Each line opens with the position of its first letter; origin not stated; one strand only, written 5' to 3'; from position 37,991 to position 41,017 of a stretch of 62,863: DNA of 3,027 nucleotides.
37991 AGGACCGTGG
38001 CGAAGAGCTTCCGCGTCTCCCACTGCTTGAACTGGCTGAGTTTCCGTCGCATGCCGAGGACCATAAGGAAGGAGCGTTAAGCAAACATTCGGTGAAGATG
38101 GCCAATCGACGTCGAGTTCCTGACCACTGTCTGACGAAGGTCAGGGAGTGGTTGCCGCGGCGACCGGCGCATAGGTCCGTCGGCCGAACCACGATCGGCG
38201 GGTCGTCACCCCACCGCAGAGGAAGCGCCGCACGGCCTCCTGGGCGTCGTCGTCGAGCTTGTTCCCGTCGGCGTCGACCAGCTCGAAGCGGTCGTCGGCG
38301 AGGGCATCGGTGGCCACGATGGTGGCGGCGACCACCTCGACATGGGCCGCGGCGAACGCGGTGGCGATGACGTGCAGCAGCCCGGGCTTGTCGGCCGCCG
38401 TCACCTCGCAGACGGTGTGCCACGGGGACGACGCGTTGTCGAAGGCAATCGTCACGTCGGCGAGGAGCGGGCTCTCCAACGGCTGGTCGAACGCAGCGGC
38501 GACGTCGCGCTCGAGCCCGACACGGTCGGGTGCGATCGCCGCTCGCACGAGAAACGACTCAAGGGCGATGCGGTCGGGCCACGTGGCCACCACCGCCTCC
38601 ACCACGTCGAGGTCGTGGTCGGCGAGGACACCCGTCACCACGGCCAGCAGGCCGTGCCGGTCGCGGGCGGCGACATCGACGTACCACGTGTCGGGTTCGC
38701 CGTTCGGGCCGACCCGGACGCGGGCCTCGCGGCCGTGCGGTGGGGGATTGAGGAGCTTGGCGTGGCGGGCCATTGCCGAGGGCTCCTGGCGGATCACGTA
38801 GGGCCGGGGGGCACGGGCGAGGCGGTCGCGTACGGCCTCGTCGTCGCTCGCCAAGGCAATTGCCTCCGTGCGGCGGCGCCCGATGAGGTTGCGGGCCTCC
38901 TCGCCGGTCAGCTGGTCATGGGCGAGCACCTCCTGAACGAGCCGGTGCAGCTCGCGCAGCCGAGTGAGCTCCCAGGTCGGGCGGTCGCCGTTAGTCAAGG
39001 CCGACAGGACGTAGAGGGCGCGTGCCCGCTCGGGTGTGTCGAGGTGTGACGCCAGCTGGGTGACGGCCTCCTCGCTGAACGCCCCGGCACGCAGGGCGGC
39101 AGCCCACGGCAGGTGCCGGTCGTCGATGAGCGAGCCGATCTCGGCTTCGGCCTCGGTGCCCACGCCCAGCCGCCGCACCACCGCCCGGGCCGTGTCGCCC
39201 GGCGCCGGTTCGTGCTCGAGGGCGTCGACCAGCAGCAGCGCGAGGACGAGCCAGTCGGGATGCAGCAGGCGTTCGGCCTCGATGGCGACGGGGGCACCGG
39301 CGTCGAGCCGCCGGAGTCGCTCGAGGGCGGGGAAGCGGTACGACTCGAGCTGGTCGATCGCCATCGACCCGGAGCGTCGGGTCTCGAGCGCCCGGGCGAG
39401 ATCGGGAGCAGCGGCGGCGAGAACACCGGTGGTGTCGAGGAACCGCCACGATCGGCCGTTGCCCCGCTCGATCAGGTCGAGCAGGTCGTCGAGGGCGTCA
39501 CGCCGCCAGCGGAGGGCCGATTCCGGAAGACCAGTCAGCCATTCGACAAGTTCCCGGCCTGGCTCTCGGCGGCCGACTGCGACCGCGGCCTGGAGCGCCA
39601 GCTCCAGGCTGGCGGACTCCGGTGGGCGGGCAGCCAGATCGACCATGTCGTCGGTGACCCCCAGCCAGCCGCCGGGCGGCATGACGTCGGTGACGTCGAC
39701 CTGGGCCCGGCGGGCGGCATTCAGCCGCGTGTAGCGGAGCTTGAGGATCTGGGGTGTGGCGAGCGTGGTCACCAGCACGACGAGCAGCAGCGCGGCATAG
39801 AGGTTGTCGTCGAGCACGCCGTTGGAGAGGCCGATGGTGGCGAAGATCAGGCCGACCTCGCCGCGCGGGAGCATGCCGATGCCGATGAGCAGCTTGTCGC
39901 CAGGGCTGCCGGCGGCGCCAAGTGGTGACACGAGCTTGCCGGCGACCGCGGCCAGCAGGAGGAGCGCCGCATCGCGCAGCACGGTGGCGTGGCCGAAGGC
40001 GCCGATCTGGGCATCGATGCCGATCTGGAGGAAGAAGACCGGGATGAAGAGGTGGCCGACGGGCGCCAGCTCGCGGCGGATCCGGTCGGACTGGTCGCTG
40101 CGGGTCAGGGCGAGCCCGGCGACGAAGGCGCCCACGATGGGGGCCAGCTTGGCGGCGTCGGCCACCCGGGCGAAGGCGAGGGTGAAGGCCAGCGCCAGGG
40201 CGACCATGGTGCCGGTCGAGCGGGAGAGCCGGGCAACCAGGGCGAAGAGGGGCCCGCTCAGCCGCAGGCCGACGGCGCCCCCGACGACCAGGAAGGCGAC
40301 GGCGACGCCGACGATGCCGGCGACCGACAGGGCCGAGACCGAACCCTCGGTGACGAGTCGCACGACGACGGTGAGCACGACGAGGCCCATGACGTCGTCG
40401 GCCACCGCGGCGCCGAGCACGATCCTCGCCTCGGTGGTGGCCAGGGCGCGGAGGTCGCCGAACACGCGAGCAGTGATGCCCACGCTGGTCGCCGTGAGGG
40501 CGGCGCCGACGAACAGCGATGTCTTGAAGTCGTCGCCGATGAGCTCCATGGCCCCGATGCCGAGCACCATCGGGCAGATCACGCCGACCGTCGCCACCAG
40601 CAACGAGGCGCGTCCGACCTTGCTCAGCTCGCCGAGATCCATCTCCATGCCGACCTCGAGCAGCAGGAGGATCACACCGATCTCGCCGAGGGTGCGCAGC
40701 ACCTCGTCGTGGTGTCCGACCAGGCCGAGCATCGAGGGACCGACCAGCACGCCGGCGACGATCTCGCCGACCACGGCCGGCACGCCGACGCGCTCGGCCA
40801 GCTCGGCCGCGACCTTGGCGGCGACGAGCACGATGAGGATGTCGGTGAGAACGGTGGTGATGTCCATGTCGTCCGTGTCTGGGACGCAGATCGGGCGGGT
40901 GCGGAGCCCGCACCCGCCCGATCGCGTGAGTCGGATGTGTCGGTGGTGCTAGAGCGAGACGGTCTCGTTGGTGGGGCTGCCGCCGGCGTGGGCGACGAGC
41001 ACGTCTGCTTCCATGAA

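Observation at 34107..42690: Extended ammonium uptake and signalling locus: amt - antiporter/ACT - amt - wHTH - P-II - kinase - response regulator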

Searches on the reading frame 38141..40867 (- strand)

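Call 3: search_protein_families(library=pfam, proteins=[window:38141-40867:-], max_evalue=0.01)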
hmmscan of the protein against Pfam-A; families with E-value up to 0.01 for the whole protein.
window:38141-40867:- (908 aa): 4 families
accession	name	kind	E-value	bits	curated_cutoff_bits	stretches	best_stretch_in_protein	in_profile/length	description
PF00999.27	Na_H_Exchanger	-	2.1e-63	214.9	26.2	1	16-372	4-366/375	Sodium/hydrogen exchanger, transmembrane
PF01842.31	ACT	-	2.5e-10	40.4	27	2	818-879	1-64/66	ACT domain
PF13291.12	ACT_4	-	0.00021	22.3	27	0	821-856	10-47/80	ACT domain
PF24931.1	ACT_ACR9_3rd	-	0.0062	17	27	0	807-877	2-74/98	ACR9-like, ACT-like domain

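Call 5: search_protein_families(library=ncbifam, proteins=[window:38141-40867:-], max_evalue=0.001)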
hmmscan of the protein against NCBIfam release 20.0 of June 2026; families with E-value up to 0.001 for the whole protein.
window:38141-40867:- (908 aa): 13 families
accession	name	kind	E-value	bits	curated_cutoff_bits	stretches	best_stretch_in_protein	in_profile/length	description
TIGR00932.1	2a37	subfamily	2.2e-51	175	238.3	1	14-284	1-272/275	monovalent cation:proton antiporter-2 (CPA2) family protein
TIGR01693.1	UTase_glnD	equivalog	6e-29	100.9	519.4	1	451-881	371-843/850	[protein-PII] uridylyltransferase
NF045626.1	FeTrans_MagA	equivalog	4.2e-27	95.1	700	1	5-288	6-285/386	iron transporter MagA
NF003467.0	PRK05092.1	equivalog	1.2e-24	86.2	959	2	552-779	559-793/940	[protein-PII] uridylyltransferase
NF002924.0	PRK03562.1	equivalog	5.3e-22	78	752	1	5-389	5-389/623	glutathione-regulated potassium-efflux system protein KefC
NF002973.0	PRK03659.1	equivalog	3.2e-21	75.5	804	1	4-382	4-380/602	glutathione-regulated potassium-efflux system protein KefB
NF007950.1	PRK10669.1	equivalog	9.5e-20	70.9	700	1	4-377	5-386/547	YbaL family putative K(+) efflux transporter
NF002837.0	PRK03059.1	equivalog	4.5e-16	58.1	1010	1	598-873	544-841/857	[protein-PII] uridylyltransferase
NF003448.0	PRK05007.1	equivalog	4.9e-15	54.5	1255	1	599-885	565-876/884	bifunctional uridylyltransferase/uridylyl-removing protein GlnD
NF002895.0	PRK03381.1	equivalog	1.2e-13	50.1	631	1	412-880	324-770/782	[protein-PII] uridylyltransferase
NF001366.0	PRK00275.1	equivalog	6.4e-10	37.6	1299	1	805-875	804-872/895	[protein-PII] uridylyltransferase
NF002487.0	PRK01759.1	equivalog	7.5e-07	27.7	890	1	645-882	607-856/862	bifunctional uridylyltransferase/uridylyl-removing protein GlnD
NF006352.0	PRK08577.1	equivalog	9.9e-05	22.4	140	0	728-757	57-86/136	hypothetical protein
